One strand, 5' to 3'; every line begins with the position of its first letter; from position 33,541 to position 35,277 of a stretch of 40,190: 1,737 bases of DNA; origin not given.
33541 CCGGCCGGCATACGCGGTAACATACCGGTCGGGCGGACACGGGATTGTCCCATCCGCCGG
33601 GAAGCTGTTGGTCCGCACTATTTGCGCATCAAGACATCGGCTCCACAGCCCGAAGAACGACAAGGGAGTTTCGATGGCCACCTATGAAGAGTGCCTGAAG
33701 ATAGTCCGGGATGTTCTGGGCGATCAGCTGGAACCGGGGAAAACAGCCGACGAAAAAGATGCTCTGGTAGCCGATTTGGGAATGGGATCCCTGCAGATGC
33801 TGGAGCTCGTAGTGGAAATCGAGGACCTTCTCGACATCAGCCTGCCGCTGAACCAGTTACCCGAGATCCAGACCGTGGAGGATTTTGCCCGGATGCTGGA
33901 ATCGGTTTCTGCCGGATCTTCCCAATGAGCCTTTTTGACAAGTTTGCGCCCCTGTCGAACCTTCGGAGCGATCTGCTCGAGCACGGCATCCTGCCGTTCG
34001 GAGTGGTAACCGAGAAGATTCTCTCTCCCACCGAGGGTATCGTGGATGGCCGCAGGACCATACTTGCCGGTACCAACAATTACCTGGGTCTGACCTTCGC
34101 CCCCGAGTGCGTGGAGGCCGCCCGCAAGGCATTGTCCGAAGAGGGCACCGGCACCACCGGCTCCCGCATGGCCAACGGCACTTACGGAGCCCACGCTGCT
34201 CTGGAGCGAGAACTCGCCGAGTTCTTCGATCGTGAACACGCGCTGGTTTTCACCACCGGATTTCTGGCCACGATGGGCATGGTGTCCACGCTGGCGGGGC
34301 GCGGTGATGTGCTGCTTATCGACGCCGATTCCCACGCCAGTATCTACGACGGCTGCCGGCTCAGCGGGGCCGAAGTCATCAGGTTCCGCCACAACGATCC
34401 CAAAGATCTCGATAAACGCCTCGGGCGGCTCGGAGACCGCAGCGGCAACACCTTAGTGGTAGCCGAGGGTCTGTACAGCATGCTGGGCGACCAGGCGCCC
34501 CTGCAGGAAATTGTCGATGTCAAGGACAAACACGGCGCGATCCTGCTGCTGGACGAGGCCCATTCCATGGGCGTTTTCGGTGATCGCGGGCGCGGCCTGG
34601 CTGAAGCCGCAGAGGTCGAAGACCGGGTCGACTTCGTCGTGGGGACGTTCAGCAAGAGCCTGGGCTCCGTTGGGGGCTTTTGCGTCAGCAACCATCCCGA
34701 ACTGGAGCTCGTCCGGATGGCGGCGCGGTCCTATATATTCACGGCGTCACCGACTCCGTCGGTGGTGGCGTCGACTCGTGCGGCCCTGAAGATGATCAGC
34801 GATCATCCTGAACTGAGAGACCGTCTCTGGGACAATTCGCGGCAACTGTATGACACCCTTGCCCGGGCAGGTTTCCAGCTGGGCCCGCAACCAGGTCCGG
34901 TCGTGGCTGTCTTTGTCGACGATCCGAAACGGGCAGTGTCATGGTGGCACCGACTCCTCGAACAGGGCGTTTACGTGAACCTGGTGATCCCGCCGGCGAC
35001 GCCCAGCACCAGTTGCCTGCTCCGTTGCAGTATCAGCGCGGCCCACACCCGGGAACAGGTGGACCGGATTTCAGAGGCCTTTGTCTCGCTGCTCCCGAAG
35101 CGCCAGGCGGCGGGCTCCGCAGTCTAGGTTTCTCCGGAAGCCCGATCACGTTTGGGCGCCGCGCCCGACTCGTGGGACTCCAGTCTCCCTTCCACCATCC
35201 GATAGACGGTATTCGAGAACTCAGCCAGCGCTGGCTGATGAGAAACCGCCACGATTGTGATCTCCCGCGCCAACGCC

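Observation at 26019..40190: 14-kb cluster combining sphingoid-base synthesis, five predicted glycosyltransferases, three sulfotransferases and a lipid-type ABC exporter: candidate pathway for a sulfated glyco(sphingo)lipid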

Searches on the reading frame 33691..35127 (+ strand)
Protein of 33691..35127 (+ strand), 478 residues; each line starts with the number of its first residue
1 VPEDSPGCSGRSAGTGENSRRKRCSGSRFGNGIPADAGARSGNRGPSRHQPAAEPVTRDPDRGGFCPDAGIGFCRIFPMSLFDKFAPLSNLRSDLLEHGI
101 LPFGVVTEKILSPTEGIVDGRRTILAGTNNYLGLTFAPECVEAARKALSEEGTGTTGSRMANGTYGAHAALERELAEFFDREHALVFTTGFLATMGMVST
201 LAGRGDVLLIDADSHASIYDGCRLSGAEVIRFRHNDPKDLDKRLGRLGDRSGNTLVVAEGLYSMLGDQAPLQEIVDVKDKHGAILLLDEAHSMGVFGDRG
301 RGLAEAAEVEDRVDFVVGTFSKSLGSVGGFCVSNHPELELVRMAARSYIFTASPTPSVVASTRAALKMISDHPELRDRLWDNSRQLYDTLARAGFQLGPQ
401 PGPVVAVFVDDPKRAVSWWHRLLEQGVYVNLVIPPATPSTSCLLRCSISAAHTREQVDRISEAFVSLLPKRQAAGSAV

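Call 4: search_protein_families(library=pfam, proteins=[window:33691-35127:+], max_evalue=0.01)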
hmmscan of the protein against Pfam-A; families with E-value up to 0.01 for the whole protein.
window:33691-35127:+ (478 aa): 5 families
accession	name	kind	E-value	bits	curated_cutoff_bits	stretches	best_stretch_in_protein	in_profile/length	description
PF00155.27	Aminotran_1_2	-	3.3e-57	194.7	19.7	1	127-463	7-360/361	Aminotransferase class I and II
PF01053.26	Cys_Met_Meta_PP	-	9e-05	21.6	27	1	148-295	37-180/381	Cys/Met metabolism PLP-dependent enzyme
PF01276.26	OKR_DC_1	-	0.0022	17.2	27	0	166-234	66-135/417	Orn/Lys/Arg decarboxylase, major domain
PF01041.23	DegT_DnrJ_EryC1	-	0.0035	17.1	19.8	0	168-295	26-152/360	DegT/DnrJ/EryC1/StrS aminotransferase family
PF01212.27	Beta_elim_lyase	-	0.0042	16.9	27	0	169-336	35-214/288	Beta-eliminating lyase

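Call 6: search_protein_families(library=ncbifam, proteins=[window:33691-35127:+], max_evalue=1)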
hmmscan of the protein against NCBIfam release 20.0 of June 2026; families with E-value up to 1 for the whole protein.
window:33691-35127:+ (478 aa): 27 families (the best 25 are shown)
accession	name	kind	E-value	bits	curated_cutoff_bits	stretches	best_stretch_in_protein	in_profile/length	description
NF047599.1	SerpalmtaseBetaP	equivalog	5.7e-190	631.1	500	1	79-467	1-389/394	serine palmitoyltransferase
NF047603.1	SerpalmtaseAlphaP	equivalog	1.5e-150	501.3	670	1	80-464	3-389/399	serine palmitoyltransferase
NF047600.1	SerpalmtaseCFB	equivalog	5e-110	367.9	640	1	95-463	18-384/395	serine palmitoyltransferase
TIGR00858.1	bioF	equivalog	8e-101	337.4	426.45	1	117-464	17-364/365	8-amino-7-oxononanoate synthase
NF005394.0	PRK06939.1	equivalog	2.1e-94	316.5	460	1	117-466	38-389/397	glycine C-acetyltransferase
TIGR01825.1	gly_Cac_T_rel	subfamily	2e-89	299.9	535.4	1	117-464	29-375/385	BioF/Kbl family PLP-dependent acyltransferase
TIGR01822.1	2am3keto_CoA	equivalog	1.3e-84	284.4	493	1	117-466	34-385/393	glycine C-acetyltransferase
TIGR01821.1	5aminolev_synth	equivalog_domain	7.6e-73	245.7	338.55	1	124-468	48-394/402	5-aminolevulinate synthase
NF005526.0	PRK07179.1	equivalog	1.2e-58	198.6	428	1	121-465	54-393/407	alpha-hydroxyketone-type quorum-sensing autoinducer synthase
NF005697.0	PRK07505.1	subfamily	3.6e-39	134.5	342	1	121-469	48-400/405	hypothetical protein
NF004608.1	PRK05937.1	equivalog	6.7e-34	117.3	399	1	149-462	37-340/366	8-amino-7-oxononanoate synthase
NF041364.1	GntC_guanitoxin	equivalog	0.00022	20.3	415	1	267-427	152-319/356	guanitoxin biosynthesis PLP-dependent (S)-gamma-hydroxy-L-arginine cyclodehydratase GntC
TIGR02539.1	SepCysS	equivalog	0.00027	20.1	365.25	1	142-332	22-218/370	O-phospho-L-seryl-tRNA:Cys-tRNA synthase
NF005695.0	PRK07503.1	equivalog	0.0018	17.1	666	1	131-215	33-114/403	methionine gamma-lyase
NF005758.0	PRK07582.1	equivalog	0.0033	16.2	440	1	130-217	21-106/372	cystathionine gamma-lyase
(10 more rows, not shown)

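Call 13: find_encoding_contigs(protein=window:33925-35127:+, flank=10000, max_places=6)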
Protein window:33925-35127:+ (400 aa): 17 contigs read that carry it; 6 places shown.
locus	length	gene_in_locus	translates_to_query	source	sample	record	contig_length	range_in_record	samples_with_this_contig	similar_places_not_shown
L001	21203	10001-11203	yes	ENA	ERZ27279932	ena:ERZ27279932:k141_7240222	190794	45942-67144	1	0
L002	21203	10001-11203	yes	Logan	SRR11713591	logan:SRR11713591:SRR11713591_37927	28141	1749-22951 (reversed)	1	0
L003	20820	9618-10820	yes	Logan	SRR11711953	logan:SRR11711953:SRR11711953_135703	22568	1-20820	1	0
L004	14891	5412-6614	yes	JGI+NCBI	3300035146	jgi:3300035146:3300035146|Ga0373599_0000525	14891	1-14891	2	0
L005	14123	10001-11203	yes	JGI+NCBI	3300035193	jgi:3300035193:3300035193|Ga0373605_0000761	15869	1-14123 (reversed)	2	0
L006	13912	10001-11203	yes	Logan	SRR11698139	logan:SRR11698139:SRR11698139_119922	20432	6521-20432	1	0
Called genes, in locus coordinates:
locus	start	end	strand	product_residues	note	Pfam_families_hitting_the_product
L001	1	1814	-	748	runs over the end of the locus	PF08206:OB_RNB, PF17876:CSD2, PF00773:RNB, PF00575:S1, PF18614:RNase_II_C_S1 (faint)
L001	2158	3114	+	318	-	PF00685:Sulfotransfer_1, PF13469:Sulfotransfer_3 (weak)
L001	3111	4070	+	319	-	-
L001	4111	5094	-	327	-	PF00685:Sulfotransfer_1, PF13469:Sulfotransfer_3 (weak)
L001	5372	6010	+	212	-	PF13640:2OG-FeII_Oxy_3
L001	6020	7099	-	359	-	PF06258:Mito_fiss_Elm1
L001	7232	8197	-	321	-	PF13469:Sulfotransfer_3 (faint), PF00685:Sulfotransfer_1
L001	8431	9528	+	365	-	PF06258:Mito_fiss_Elm1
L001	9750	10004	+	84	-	PF00550:PP-binding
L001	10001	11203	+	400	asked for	PF00155:Aminotran_1_2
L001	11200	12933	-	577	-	PF00664:ABC_membrane, PF02463:SMC_N (faint), PF00005:ABC_tran, PF13304:AAA_21 (faint), PF13555:AAA_29 (faint)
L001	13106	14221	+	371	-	PF06258:Mito_fiss_Elm1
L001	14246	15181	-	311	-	-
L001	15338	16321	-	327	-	-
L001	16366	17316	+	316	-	PF00149:Metallophos, PF12850:Metallophos_2 (weak)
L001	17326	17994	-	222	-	PF01128:IspD (faint), PF12804:NTP_transf_3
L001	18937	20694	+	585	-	PF00501:AMP-binding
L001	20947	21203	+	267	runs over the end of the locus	PF01370:Epimerase, PF07993:NAD_binding_4 (faint), PF13460:NAD_binding_10, PF01073:3Beta_HSD (weak)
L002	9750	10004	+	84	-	PF00550:PP-binding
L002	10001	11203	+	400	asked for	PF00155:Aminotran_1_2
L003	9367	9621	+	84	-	PF00550:PP-binding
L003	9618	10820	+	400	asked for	PF00155:Aminotran_1_2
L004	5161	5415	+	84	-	PF00550:PP-binding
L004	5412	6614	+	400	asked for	PF00155:Aminotran_1_2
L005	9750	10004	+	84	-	PF00550:PP-binding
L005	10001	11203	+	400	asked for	PF00155:Aminotran_1_2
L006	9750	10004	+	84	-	PF00550:PP-binding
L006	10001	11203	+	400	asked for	PF00155:Aminotran_1_2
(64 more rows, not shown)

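Call 16: find_related_loci(query=window:33925-35127:+, collection=genome_contigs, flank=10000)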
Query window:33925-35127:+ (400 aa) in genome_contigs; peptide patterns used: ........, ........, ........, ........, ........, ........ (x = any residue, [..] = any of these).
141 stretches matched a pattern; 53 encode a relative of the query (tblastn E <= 1e-3); 53 distinct loci.
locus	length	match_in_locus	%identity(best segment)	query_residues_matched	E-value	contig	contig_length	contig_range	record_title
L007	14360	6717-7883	57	1-389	2e-156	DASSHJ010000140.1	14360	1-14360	MAG TPA_asm: Nitrosospira sp. isolate SMAG_U1056 k141_1320382, whole genome shotgun sequence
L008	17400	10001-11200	59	1-396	5e-156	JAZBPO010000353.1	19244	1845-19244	MAG: Pseudomonadales bacterium isolate bin.244 k117_7118541, whole genome shotgun sequence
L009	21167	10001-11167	60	1-389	5e-155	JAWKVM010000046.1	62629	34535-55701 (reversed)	MAG: Alphaproteobacteria bacterium isolate BC3.45 BC3.45.fa-46, whole genome shotgun sequence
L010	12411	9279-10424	60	1-382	3e-153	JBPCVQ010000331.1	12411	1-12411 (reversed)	MAG: Geminicoccaceae bacterium isolate MAG_seacave_72 S1Ck127_5689655, whole genome shotgun sequence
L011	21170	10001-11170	61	1-389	2e-152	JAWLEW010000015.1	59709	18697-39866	MAG: Wenzhouxiangellaceae bacterium isolate 20BLK6-1.bin.90 NODE_339_length_59709_cov_123.285221, whole genome shotgun s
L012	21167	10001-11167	57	1-389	1e-149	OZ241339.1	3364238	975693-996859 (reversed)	MAG: Pseudomonadales bacterium isolate cbcdbaa0-eece-4240-b2d8-20bde94b4aec genome assembly, chromosome: 1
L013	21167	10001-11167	58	1-389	3e-149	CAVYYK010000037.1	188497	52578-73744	MAG: uncultured Alphaproteobacteria bacterium isolate MFD05684.bin.2.180 genome assembly, contig: contig_56934, whole ge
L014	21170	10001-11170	59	1-389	9e-149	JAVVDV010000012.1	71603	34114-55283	MAG: Wenzhouxiangellaceae bacterium isolate TamC13-04 NODE_12_length_71603_cov_30.786875, whole genome shotgun sequence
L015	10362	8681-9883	56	1-395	1e-148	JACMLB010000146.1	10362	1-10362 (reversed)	MAG: Rhodospirillales bacterium isolate ES-bin-283 ES-bin-283-contig-k141_4467768, whole genome shotgun sequence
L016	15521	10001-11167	57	1-389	9e-147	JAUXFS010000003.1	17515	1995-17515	MAG: Rhodospirillales bacterium isolate CSMAG_2909 CSMAG_2909_k117_7723732_length_17515_cov_33.0000, whole genome shotgu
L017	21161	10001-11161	59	1-386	1e-146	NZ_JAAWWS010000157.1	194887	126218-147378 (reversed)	Wenzhouxiangella sp. XN79A 1125, whole genome shotgun sequence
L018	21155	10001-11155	59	1-386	5e-146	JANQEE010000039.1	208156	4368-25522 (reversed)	MAG: Minwuiaceae bacterium isolate PL23a_bin.115 k99_4765487, whole genome shotgun sequence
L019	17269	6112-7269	59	1-386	3e-149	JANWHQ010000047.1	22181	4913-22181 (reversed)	MAG: Caulobacteraceae bacterium isolate CRAIB_MAG19 c_000000039038, whole genome shotgun sequence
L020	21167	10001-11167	56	1-389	8e-146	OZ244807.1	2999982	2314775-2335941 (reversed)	MAG: Candidatus Azotimanducus sp. isolate d7e1e9d3-75ce-4ce8-8704-b46bbe593d13 genome assembly, chromosome: 1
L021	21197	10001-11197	56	1-393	6e-144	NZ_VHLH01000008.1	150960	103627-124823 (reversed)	Pararhizobium mangrovi strain BGMRC 6574 Scaffold7_1, whole genome shotgun sequence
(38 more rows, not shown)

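Call 20: search_protein_families(library=pfam, proteins=[L009:8701-9639:+, L010:6593-7837:-, L009:17000-18190:+, L011:2546-3877:-, L013:17320-18516:-, L015:6966-7616:-, L011:15910-16683:+, L013:12136-13095:-, L011:6839-8824:+, L013:10183-11247:+], max_evalue=0.001)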
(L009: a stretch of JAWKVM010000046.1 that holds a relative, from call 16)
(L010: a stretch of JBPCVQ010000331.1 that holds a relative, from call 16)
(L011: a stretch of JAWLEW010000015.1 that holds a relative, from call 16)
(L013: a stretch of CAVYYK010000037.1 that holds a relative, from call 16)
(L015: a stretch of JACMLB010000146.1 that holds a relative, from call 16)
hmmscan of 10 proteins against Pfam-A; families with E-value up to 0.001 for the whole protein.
L009:8701-9639:+ (312 aa): 8 families
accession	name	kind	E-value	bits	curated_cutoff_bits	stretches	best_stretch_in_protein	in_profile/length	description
PF01370.27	Epimerase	-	2.6e-25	89.7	20.9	1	4-198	1-227/240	NAD dependent epimerase/dehydratase family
PF13460.12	NAD_binding_10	-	1.2e-15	58.4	27.2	1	8-152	1-148/184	NAD(P)H-binding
PF07993.18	NAD_binding_4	-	3.9e-12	46.3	20.1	0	41-114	67-139/258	Male sterility protein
PF01073.25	3Beta_HSD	-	7.6e-12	45.3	22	1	5-114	1-119/280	3-beta hydroxysteroid dehydrogenase/isomerase family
PF05368.20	NmrA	-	1.6e-07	31.6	27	1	4-72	5-78/298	NmrA-like family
PF04321.23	RmlD_sub_bind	-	1.7e-07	31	27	1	4-159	3-160/287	RmlD substrate binding domain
PF16363.11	GDP_Man_Dehyd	-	3.1e-07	30.6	27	1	6-93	2-109/332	GDP-mannose 4,6 dehydratase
PF00106.31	adh_short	-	3.9e-06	26.9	26.6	1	4-137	3-164/195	short chain dehydrogenase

L010:6593-7837:- (414 aa): 0 families

L009:17000-18190:+ (396 aa): 1 family
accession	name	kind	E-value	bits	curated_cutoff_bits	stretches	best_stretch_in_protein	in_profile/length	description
PF03739.19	LptF_LptG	-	2.4e-65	221.3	27.9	1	8-362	1-353/353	Lipopolysaccharide export system permease LptF/LptG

L011:2546-3877:- (443 aa): 1 family
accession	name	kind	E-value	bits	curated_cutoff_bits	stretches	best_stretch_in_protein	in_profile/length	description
PF03739.19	LptF_LptG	-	1.9e-61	208.5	27.9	1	96-440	1-352/353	Lipopolysaccharide export system permease LptF/LptG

L013:17320-18516:- (398 aa): 1 family
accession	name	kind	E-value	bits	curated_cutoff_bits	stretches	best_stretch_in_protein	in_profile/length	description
PF00583.31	Acetyltransf_1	-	3.1e-06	27.9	20.7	0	46-128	16-97/116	Acetyltransferase (GNAT) family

L015:6966-7616:- (216 aa): 0 families

L011:15910-16683:+ (257 aa): 4 families
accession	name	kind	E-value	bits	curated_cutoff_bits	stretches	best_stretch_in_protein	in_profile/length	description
PF00106.31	adh_short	-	1.7e-20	73.8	26.6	1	21-196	2-188/195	short chain dehydrogenase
PF13561.12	adh_short_C2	-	3e-12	47.1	27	1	66-246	49-227/236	Enoyl-(Acyl carrier protein) reductase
PF01370.27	Epimerase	-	1.4e-06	28.3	20.9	1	22-177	1-160/240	NAD dependent epimerase/dehydratase family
PF08659.16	KR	-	5.7e-06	26.8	22.6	1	22-172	3-162/180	KR domain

L013:12136-13095:- (319 aa): 1 family
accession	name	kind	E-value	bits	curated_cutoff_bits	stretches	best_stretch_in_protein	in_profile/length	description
PF00781.29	DAGK_cat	-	7.6e-10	38.9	23.6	1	21-114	21-112/125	Diacylglycerol kinase catalytic domain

L011:6839-8824:+ (661 aa): 0 families

L013:10183-11247:+ (354 aa): 0 families

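Call 45: list_cluster_members(proteins=[window:33925-35127:+, window:38170-39105:-, window:28035-29018:-, window:35124-36857:-, window:19012-20409:-, window:23492-25738:-])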
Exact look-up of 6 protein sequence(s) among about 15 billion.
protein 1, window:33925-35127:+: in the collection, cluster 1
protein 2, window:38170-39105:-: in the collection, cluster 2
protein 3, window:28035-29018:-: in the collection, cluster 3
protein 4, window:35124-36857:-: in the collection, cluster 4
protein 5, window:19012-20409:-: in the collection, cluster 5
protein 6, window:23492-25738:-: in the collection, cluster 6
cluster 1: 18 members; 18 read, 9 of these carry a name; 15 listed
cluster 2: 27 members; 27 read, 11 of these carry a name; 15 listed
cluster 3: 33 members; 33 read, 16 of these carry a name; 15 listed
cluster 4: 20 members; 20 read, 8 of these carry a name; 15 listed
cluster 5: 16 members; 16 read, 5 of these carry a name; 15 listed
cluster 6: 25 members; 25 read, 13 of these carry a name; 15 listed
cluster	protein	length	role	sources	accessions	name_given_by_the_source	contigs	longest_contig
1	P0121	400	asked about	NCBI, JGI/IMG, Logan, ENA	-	-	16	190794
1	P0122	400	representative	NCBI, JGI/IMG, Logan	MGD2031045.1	MAG: aminotransferase class I/II-fold pyridoxal phosphate-dependent enzyme ... | 8-amino-7-oxononanoate synthase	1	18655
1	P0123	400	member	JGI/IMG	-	8-amino-7-oxononanoate synthase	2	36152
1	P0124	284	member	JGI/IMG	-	-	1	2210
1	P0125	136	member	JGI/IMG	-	-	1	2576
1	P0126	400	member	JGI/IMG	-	8-amino-7-oxononanoate synthase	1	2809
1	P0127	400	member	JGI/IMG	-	8-amino-7-oxononanoate synthase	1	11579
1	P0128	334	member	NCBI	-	-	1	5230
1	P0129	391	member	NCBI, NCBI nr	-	-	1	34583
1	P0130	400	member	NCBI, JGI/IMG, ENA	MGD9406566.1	MAG: aminotransferase class I/II-fold pyridoxal phosphate-dependent enzyme ... | 8-amino-7-oxononanoate synthase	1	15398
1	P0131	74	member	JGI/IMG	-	8-amino-7-oxononanoate synthase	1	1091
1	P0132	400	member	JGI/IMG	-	8-amino-7-oxononanoate synthase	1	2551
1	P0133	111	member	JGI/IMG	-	8-amino-7-oxononanoate synthase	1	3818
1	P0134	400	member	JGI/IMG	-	8-amino-7-oxononanoate synthase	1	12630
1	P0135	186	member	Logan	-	-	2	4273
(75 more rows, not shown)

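Call 50: search_solved_structures(query=A1, max_evalue=10, show_alignments=1)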
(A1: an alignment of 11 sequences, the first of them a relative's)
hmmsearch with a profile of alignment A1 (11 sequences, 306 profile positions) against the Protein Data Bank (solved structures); distinct sequences matched with E-value up to 10: 6.
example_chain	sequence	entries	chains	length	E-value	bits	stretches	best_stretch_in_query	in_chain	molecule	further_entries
6ig2_A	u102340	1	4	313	0.089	15.3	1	86-212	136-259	Phosphatidate cytidylyltransferase, mitochondrial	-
9xbd_E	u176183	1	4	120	0.091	15.2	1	18-65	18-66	Nucleotidyltransferase domain-containing protein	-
6ig4_A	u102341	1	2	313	0.099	15.1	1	86-212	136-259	Phosphatidate cytidylyltransferase, mitochondrial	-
7ru9_D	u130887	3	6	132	0.11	15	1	151-212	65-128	Large proline-rich protein BAG6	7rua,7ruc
4x86_B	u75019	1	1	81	0.15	14.6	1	150-205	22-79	Large proline-rich protein BAG6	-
4wwr_A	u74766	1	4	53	0.29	13.6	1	150-193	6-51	Large proline-rich protein BAG6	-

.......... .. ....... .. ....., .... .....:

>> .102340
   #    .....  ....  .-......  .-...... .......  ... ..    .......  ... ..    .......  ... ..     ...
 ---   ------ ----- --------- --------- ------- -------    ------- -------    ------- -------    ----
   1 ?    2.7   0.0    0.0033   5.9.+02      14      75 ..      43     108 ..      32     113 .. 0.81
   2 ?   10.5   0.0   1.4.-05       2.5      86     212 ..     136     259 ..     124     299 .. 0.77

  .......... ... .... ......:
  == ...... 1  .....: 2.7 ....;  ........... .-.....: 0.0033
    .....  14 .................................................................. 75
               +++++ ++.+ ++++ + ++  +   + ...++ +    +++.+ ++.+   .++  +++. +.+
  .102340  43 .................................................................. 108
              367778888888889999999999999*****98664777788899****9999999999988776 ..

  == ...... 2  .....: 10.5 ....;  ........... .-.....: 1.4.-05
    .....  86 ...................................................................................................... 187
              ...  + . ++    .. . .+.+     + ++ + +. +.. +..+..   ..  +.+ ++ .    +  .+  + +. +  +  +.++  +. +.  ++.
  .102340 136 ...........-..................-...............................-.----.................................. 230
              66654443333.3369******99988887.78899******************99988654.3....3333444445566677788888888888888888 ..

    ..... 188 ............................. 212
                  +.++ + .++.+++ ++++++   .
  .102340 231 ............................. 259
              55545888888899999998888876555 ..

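Call 86: search_protein_families(library=ncbifam, proteins=[L001:17326-18129:-, L013:17320-18516:-], max_evalue=0.001)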
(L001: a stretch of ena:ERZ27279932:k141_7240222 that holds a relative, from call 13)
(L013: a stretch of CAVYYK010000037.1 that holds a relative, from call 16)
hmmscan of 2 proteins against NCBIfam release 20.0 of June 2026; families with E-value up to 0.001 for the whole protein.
L001:17326-18129:- (267 aa): 8 families
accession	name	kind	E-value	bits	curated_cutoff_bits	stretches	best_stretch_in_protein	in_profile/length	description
NF001186.0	PRK00155.2-3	equivalog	1.7e-06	27.7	253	1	32-165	20-154/224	2-C-methyl-D-erythritol 4-phosphate cytidylyltransferase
TIGR00453.1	ispD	equivalog_domain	1.7e-06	27.6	181.3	1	34-147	17-128/219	2-C-methyl-D-erythritol 4-phosphate cytidylyltransferase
TIGR03552.1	F420_cofC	equivalog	1.4e-05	24.8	105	0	46-135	32-117/196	2-phospho-L-lactate guanylyltransferase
TIGR03310.1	matur_MocA_YgfJ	equivalog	2.7e-05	24.2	186.45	0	195-257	128-184/188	molybdenum cofactor cytidylyltransferase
NF010933.0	PRK14353.1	equivalog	3.8e-05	22.5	505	1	34-147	23-136/453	bifunctional UDP-N-acetylglucosamine diphosphorylase/glucosamine-1-phosphate N-acetyltransferase GlmU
NF010932.0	PRK14352.1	equivalog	5.2e-05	22.1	611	1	33-136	23-127/488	bifunctional UDP-N-acetylglucosamine diphosphorylase/glucosamine-1-phosphate N-acetyltransferase GlmU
NF010936.0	PRK14356.1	equivalog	6.7e-05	22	666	1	36-141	25-127/456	bifunctional UDP-N-acetylglucosamine diphosphorylase/glucosamine-1-phosphate N-acetyltransferase GlmU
NF006899.0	PRK09382.1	equivalog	0.00018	20.7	417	1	35-154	25-139/387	bifunctional 2-C-methyl-D-erythritol 4-phosphate cytidylyltransferase/2-C-methyl-D-erythritol 2,4-cyclodiphosphate synthase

L013:17320-18516:- (398 aa): 0 families
